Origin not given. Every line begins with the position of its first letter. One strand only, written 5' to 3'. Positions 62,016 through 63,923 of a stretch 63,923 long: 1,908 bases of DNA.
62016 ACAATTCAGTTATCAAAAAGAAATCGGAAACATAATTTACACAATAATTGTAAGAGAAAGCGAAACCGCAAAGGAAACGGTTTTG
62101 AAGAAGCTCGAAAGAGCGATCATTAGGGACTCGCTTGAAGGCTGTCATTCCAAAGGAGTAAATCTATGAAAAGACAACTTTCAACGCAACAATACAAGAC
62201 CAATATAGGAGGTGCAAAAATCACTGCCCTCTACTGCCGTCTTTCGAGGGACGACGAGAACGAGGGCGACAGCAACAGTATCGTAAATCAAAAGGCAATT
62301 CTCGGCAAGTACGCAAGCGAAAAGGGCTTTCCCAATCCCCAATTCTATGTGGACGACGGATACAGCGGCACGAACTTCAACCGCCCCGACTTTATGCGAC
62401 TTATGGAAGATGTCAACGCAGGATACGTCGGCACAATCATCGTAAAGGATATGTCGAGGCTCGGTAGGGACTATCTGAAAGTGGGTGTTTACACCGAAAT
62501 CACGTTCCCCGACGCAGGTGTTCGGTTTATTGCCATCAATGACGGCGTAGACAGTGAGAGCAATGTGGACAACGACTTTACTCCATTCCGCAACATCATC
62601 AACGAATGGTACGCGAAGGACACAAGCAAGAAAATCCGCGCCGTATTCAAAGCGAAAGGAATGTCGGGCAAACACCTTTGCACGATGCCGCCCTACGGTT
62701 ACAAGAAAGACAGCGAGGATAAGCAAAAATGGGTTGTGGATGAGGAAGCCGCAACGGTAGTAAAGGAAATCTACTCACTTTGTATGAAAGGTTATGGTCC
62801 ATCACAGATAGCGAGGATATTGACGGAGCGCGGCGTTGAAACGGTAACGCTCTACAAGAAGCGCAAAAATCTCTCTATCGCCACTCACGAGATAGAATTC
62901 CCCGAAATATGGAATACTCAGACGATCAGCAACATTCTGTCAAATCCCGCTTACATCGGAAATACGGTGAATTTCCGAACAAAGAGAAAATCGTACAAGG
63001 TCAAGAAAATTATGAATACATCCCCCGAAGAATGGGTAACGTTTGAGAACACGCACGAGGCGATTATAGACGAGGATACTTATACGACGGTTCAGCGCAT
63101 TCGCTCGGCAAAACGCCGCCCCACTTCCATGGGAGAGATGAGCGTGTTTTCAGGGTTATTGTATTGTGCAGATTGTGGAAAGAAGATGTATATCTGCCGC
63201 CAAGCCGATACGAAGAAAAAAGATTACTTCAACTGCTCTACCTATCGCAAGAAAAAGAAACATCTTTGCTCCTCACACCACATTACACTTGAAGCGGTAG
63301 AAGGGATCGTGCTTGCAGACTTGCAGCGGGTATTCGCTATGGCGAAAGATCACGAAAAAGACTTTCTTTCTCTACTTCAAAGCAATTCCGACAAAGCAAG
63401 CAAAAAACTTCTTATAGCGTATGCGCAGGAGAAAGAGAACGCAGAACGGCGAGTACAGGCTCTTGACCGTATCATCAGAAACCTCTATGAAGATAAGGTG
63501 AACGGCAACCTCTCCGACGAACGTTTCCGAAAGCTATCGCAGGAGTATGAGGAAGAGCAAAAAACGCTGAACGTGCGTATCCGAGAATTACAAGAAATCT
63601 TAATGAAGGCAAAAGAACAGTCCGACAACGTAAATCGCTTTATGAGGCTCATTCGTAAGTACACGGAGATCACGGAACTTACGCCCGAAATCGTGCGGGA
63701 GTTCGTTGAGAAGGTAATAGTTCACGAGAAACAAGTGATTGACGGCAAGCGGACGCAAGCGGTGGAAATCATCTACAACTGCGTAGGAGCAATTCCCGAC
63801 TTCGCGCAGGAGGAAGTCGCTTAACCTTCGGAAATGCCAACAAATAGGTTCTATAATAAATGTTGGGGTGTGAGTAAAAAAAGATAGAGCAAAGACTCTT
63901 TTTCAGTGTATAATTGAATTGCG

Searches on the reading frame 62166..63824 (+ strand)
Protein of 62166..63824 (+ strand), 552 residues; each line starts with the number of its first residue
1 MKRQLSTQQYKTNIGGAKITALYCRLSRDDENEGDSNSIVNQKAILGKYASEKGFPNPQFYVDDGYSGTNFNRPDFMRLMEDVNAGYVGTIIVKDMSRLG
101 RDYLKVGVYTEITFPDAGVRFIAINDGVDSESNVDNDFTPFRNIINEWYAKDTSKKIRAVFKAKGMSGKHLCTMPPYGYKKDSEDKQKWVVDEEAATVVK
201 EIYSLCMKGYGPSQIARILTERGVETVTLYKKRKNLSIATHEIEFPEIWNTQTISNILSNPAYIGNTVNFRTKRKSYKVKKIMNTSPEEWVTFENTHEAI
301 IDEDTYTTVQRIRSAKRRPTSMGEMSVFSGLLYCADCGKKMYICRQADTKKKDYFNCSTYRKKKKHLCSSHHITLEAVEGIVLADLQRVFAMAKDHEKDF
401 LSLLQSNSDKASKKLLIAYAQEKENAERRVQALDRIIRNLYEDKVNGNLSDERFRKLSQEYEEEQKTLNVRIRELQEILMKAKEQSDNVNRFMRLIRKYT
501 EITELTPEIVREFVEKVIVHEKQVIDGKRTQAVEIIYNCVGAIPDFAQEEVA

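Call 19: search_protein_families(library=pfam, proteins=[window:62166-63824:+], max_evalue=0.001)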
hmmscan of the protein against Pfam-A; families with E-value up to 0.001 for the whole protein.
window:62166-63824:+ (552 aa): 4 families
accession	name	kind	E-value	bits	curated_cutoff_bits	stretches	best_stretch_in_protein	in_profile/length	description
PF14287.11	DUF4368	-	4.5e-26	91.3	25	1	480-543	3-66/67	Domain of unknown function (DUF4368)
PF07508.19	Recombinase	-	7.5e-23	81.2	21.1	1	193-314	1-100/102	Recombinase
PF00239.26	Resolvase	-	4.5e-22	79.2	23.3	1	21-169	2-144/145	Resolvase, N terminal domain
PF13408.12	Zn_ribbon_recom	-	1.1e-15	58.2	25.3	1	328-387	2-58/58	Recombinase zinc beta ribbon domain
